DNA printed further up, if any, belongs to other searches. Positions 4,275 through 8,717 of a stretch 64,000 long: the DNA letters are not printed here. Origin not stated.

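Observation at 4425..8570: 1381-aa cytoplasmic multi-propeller NHL protein with zinc ribbon and acidic linker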

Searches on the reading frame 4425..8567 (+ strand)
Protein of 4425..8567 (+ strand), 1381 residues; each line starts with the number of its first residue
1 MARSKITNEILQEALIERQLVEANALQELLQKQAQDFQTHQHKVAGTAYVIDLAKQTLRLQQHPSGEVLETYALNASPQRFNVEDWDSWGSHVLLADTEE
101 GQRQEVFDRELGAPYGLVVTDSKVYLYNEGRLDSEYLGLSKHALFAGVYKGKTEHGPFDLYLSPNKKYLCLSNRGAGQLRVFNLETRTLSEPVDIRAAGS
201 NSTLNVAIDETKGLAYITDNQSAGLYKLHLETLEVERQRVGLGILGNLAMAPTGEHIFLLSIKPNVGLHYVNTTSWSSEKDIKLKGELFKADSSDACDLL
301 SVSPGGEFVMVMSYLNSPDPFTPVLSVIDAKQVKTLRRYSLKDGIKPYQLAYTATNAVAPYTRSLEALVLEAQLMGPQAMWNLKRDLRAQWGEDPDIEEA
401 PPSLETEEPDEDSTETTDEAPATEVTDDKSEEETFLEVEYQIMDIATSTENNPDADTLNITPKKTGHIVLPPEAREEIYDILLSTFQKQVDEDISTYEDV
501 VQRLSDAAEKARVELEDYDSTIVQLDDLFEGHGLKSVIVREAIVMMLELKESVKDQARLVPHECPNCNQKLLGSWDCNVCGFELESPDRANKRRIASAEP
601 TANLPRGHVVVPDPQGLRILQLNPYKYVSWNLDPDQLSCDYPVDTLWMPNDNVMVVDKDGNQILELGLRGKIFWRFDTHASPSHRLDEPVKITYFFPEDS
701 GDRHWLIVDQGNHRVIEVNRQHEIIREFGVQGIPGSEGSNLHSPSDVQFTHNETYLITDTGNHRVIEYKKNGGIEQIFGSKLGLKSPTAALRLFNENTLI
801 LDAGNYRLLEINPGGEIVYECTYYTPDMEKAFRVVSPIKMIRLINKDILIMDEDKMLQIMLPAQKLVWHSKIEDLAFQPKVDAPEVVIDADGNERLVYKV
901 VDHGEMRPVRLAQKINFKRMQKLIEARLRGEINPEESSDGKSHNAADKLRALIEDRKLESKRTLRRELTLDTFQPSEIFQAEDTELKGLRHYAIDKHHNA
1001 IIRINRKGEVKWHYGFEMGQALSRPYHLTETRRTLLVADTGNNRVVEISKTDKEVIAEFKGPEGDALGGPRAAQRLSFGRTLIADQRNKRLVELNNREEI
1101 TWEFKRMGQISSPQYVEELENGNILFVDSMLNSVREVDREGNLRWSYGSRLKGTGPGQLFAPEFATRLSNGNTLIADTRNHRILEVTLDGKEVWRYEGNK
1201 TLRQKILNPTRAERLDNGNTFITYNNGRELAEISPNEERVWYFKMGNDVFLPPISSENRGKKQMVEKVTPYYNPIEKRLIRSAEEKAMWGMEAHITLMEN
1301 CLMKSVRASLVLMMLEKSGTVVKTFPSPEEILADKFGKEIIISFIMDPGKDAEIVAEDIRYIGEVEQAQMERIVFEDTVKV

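Call 3: search_protein_families(library=pfam, proteins=[window:4425-8567:+], max_evalue=1)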
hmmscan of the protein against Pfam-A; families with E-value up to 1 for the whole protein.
window:4425-8567:+ (1381 aa): 7 families
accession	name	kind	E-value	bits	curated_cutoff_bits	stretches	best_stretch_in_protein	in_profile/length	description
PF07194.16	P2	-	2.9e-14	53.3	23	1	1292-1370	3-79/81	P2 response regulator binding domain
PF01436.27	NHL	-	5.2e-07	29.8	20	0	742-765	2-25/28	NHL repeat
PF22701.2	Mala_s_1-like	-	8e-06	26.2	27.5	1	1165-1247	45-128/195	Mal s 1 allergenic protein-like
PF13570.13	Beta-prop_ACSF4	-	1e-05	25.6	133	1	1090-1258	156-313/329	Beta-alanine-activating enzyme, beta-propeller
PF00012.26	HSP70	-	0.0059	15.3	20.6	1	477-526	229-278/599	Hsp70 protein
PF10282.15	Lactonase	-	0.044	13.4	21.7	1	155-199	244-289/344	Lactonase, 7-bladed beta-propeller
PF14269.12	Arylsulfotran_2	-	0.18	11.6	27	0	1167-1197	269-299/301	Arylsulfotransferase (ASST)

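Call 4: search_protein_families(library=ncbifam, proteins=[window:4425-8567:+], max_evalue=1)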
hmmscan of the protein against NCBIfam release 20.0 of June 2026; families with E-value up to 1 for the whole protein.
window:4425-8567:+ (1381 aa): 8 families
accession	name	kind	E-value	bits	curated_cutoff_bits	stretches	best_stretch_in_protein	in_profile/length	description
NF035926.1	scyF_NHL_VPEP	equivalog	2.3e-13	50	350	2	1034-1162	164-298/376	scytonemin biosynthesis PEP-CTERM protein ScyF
NF033206.1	ScyE_fam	subfamily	5.5e-07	29.4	80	1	982-1059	117-177/333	ScyD/ScyE family protein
TIGR02350.1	prok_dnaK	equivalog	0.00029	19.3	822.55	1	476-526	225-275/596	molecular chaperone DnaK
NF001413.0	PRK00290.1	equivalog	0.00065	18.2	648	1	476-525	226-275/625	molecular chaperone DnaK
NF009947.0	PRK13411.1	equivalog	0.00089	17.4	1002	1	477-525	229-277/662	molecular chaperone DnaK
NF009946.0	PRK13410.1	equivalog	0.011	13.9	1019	1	477-525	230-278/669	molecular chaperone DnaK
NF052280.1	7_blade_YncE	equivalog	0.028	13.2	400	1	166-232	182-247/338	7-bladed beta-propeller protein YncE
NF045720.1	rubredox_RCKP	subfamily_domain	0.91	9.2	45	0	575-586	4-15/34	RCKP-type rubredoxin-like domain-containing protein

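Call 6: find_homologous_proteins(query=window:4425-8567:+)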
Query window:4425-8567:+ (1381 aa): 24 proteins with E <= 0.001 among 8000 candidates.
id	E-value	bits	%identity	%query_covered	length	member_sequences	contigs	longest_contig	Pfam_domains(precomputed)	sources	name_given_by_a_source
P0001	0.0e+0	2893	91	100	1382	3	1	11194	PF07194.17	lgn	-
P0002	0.0e+0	2718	85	100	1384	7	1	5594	PF07194.17,PF01436.28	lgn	-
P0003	0.0e+0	2696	84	100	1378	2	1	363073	PF07194.17,PF13360.14,PF01436.28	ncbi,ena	-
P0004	0.0e+0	2520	78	100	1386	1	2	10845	PF07194.17,PF01436.28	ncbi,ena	-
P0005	0.0e+0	2102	65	100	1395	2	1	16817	PF07194.17,PF01436.28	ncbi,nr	ncbi:MAG: hypothetical protein IGS03_07005 [Candidatus Sericytochromatia bacterium]|nr:hypothetical 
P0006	0.0e+0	2085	64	100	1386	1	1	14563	PF07194.17,PF13360.14,PF01436.28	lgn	-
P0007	0.0e+0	2025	63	100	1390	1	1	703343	PF07194.17,PF13360.14,PF01436.28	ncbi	ncbi:MAG: PQQ-binding-like beta-propeller repeat protein [Candidatus Sericytochromatia bacterium]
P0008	0.0e+0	2013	63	100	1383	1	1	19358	PF07194.17,PF13360.14,PF13570.14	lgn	-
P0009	0.0e+0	1950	61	100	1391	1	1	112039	PF07194.17,PF13360.14,PF01436.28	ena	-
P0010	0.0e+0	1925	60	100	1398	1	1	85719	PF07194.17,PF01436.28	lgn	-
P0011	0.0e+0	1916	60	100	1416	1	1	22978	PF07194.17,PF13360.14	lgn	-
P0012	0.0e+0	1878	60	97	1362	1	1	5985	PF07194.17,PF13360.14,PF01436.28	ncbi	ncbi:MAG: hypothetical protein CVV27_10905, partial [Candidatus Melainabacteria bacterium HGW-Melain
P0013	0.0e+0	1811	58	99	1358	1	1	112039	PF07194.17,PF13360.14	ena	-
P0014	0.0e+0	1775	58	100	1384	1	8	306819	PF07194.17,PF01436.28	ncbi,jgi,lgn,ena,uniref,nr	ncbi:hypothetical protein COW36_24410 [bacterium (Candidatus Blackallbacteria) CG17_big_fil_post_rev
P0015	0.0e+0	1752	56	100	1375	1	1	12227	PF07194.17,PF13360.14,PF13570.14,PF01436.28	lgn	-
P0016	0.0e+0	1748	56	100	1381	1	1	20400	PF07194.17,PF01436.28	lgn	-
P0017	0.0e+0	1697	54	100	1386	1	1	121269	PF07194.17,PF13570.14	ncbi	-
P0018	0.0e+0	1547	51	99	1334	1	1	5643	PF07194.17,PF10282.16,PF13360.14,PF13570.14,PF05935.18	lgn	-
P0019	0.0e+0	1533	51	99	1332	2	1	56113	PF07194.17,PF01436.28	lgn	-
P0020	0.0e+0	1533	51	99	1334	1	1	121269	PF07194.17,PF13360.14,PF13570.14,PF05935.18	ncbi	-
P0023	1.7e-182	627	31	90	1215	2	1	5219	PF13360.14,PF01436.28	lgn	-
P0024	2.4e-111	391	26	60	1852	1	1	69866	PF13360.14,PF01436.28,PF00027.36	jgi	jgi:CRP-like cAMP-binding protein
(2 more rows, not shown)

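Call 10: find_encoding_contigs(protein=P0007, flank=10000, max_places=2)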
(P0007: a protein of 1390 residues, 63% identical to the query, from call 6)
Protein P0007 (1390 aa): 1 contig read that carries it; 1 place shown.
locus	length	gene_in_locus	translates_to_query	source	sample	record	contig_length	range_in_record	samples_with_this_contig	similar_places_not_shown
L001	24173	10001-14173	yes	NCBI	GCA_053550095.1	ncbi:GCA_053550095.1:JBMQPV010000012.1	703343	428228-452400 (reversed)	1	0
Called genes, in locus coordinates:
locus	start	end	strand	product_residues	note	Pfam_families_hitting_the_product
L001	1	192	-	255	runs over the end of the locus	PF00557:Peptidase_M24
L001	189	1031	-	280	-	-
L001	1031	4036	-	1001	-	PF12419:DUF3670, PF00176:SNF2-rel_dom, PF00270:DEAD (faint), PF04851:ResIII (weak), PF00271:Helicase_C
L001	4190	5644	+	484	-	PF01523:PmbA_TldD_1st, PF19290:PmbA_TldD_2nd (weak), PF19289:PmbA_TldD_3rd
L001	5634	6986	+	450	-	PF01523:PmbA_TldD_1st, PF19290:PmbA_TldD_2nd (weak), PF19289:PmbA_TldD_3rd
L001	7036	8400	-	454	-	PF00112:Peptidase_C1, PF13529:Peptidase_C39_2 (weak)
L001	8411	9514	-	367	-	PF03734:YkuD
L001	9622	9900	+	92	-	PF09527:ATPase_gene1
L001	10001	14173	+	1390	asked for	PF01436:NHL (faint), PF13360:PQQ_2 (weak), PF07194:P2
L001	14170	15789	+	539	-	PF00474:SSF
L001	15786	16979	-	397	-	PF00535:Glycos_transf_2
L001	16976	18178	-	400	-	PF03692:CxxCxxCC (faint)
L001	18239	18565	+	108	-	PF14114:DUF4286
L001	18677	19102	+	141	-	PF00072:Response_reg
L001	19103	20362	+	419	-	PF25487:ETR1_N, PF00512:HisKA, PF02518:HATPase_c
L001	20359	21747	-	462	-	PF28494:GlyRS_ins_1 (faint), PF00587:tRNA-synt_2b, PF03129:HGTP_anticodon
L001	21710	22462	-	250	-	PF12705:PDDEXK_1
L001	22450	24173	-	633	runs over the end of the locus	-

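Call 11: find_encoding_contigs(protein=P0014, flank=10000, max_places=2)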
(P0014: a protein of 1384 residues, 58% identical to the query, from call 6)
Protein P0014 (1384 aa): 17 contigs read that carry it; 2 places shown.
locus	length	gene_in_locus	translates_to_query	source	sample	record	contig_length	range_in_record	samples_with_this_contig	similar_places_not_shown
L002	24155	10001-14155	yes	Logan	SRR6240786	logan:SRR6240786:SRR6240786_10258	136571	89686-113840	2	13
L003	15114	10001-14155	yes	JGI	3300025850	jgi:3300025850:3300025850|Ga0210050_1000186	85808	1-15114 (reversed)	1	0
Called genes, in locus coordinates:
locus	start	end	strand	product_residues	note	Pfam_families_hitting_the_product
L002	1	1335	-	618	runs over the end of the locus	PF13522:GATase_6, PF13537:GATase_7, PF00733:Asn_synthase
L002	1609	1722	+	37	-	-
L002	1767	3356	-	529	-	-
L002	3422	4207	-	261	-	PF00378:ECH_1, PF16113:ECH_2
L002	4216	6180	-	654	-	PF00092:VWA, PF13519:VWA_2, PF13432:TPR_16 (weak), PF14559:TPR_19 (weak), PF00515:TPR_1, PF07719:TPR_2, PF13181:TPR_8 (weak), PF13414:TPR_11, +4 more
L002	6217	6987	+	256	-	PF22435:MRM3-like_sub_bind, PF00588:SpoU_methylase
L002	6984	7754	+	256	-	PF00902:TatC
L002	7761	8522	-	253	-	PF10677:DUF2490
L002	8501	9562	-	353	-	PF03734:YkuD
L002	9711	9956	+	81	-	PF09527:ATPase_gene1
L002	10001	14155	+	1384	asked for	PF01436:NHL (faint), PF07194:P2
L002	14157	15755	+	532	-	PF00474:SSF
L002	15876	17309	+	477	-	PF00654:Voltage_CLC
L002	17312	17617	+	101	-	PF14114:DUF4286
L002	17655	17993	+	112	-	-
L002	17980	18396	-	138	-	-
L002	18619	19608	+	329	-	PF00056:Ldh_1_N, PF02866:Ldh_1_C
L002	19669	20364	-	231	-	-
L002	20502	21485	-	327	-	PF06144:DNA_pol3_delta, PF21694:DNA_pol3_delta_C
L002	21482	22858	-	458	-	PF19293:CdaA_N, PF02457:DAC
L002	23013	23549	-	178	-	PF00719:Pyrophosphatase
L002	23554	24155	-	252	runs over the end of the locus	PF02146:SIR2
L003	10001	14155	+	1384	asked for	PF01436:NHL (faint), PF07194:P2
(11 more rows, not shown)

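Call 12: find_encoding_contigs(protein=P0020, flank=10000, max_places=2)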
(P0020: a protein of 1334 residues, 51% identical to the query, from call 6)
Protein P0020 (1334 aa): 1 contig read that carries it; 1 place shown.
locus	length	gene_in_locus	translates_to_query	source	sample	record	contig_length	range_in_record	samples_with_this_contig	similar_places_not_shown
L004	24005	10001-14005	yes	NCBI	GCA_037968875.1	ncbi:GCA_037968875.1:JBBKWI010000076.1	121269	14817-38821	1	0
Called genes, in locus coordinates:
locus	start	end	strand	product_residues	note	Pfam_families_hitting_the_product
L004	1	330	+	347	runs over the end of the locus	-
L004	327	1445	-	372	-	PF07690:MFS_1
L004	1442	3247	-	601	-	PF10101:DUF2339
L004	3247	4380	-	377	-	PF00155:Aminotran_1_2 (weak), PF00266:Aminotran_5, PF01041:DegT_DnrJ_EryC1, PF22580:KYNU_C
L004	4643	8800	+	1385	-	PF01436:NHL (faint), PF07194:P2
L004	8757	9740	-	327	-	PF00149:Metallophos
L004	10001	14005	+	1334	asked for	PF05935:Arylsulfotrans (faint), PF13570:Beta-prop_ACSF4 (faint), PF13360:PQQ_2 (weak), PF07194:P2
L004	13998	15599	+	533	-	PF00474:SSF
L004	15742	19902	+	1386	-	PF13570:Beta-prop_ACSF4 (faint), PF07194:P2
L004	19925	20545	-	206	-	PF07386:DUF1499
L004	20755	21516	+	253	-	-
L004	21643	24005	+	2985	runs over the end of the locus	PF00109:ketoacyl-synt, PF02801:Ketoacyl-synt_C, PF00106:adh_short, PF08659:KR, PF00550:PP-binding, PF00668:Condensation, PF00501:AMP-binding, PF00668:Condensation, +3 more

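Call 22: search_protein_families(library=pfam, proteins=[P0023, P0024], max_evalue=0.01)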
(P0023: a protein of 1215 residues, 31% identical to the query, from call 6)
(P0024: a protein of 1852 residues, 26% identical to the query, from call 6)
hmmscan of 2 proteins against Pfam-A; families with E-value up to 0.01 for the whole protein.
P0023 (1215 aa): 4 families
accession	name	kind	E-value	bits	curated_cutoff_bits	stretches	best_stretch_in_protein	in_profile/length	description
PF13360.13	PQQ_2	-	8.6e-19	68.6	27.6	2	1057-1213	3-150/233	Outer membrane protein assembly factor BamB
PF22701.2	Mala_s_1-like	-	6.3e-11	42.8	27.5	1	1131-1209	45-126/195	Mal s 1 allergenic protein-like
PF01436.27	NHL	-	7.5e-08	32.5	20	0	782-797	12-27/28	NHL repeat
PF14269.12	Arylsulfotran_2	-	6.6e-05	22.9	27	0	1133-1163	269-299/301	Arylsulfotransferase (ASST)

P0024 (1852 aa): 4 families
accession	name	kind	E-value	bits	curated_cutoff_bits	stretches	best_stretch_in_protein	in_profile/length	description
PF00027.35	cNMP_binding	-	6.4e-29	100.2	27.5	2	1038-1119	4-88/89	Cyclic nucleotide-binding domain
PF01436.27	NHL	-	6e-09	35.9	20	0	1337-1363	1-27/28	NHL repeat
PF13360.13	PQQ_2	-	1.1e-06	28.9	27.6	0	1208-1364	28-184/233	Outer membrane protein assembly factor BamB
PF22701.2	Mala_s_1-like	-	1.3e-06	28.8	27.5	0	595-718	41-157/195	Mal s 1 allergenic protein-like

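Call 26: find_encoding_contigs(protein=P0003, flank=10000, max_places=1)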
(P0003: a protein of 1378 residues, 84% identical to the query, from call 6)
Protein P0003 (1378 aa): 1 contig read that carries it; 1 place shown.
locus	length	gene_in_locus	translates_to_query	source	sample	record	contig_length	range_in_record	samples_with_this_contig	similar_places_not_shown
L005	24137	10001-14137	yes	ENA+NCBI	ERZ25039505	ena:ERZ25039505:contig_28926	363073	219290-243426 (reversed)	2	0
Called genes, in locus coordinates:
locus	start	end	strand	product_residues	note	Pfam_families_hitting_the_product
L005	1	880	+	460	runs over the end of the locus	PF02874:ATP-synt_ab_N (weak), PF00006:ATP-synt_ab, PF18269:T3SS_ATPase_C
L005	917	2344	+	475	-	PF01595:CNNM, PF00571:CBS (faint), PF03471:CorC_HlyC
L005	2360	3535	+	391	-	PF03435:Sacchrp_dh_NADP, PF16653:Sacchrp_dh_C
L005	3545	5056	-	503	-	PF02386:TrkH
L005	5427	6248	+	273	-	PF00520:Ion_trans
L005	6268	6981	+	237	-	PF02517:Rce1-like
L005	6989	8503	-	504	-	PF00112:Peptidase_C1, PF13529:Peptidase_C39_2 (weak)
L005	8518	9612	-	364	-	PF03734:YkuD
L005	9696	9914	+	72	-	PF09527:ATPase_gene1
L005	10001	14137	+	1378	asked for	PF13360:PQQ_2 (faint), PF01436:NHL (faint), PF07194:P2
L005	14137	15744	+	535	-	PF00474:SSF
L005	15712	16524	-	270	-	PF13302:Acetyltransf_3 (faint), PF00583:Acetyltransf_1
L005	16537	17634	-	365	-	PF01926:MMR_HSR1, PF02421:FeoB_N, PF06071:YchF-GTPase_C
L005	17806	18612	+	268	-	-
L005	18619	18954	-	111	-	-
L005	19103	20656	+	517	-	PF01039:Carboxyl_trans, PF03255:ACCA (weak)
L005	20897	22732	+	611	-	PF03109:ABC1, PF27536:UbiB_helical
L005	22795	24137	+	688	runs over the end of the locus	PF00069:Pkinase, PF07714:PK_Tyr_Ser-Thr, PF03109:ABC1 (faint), PF03781:FGE-sulfatase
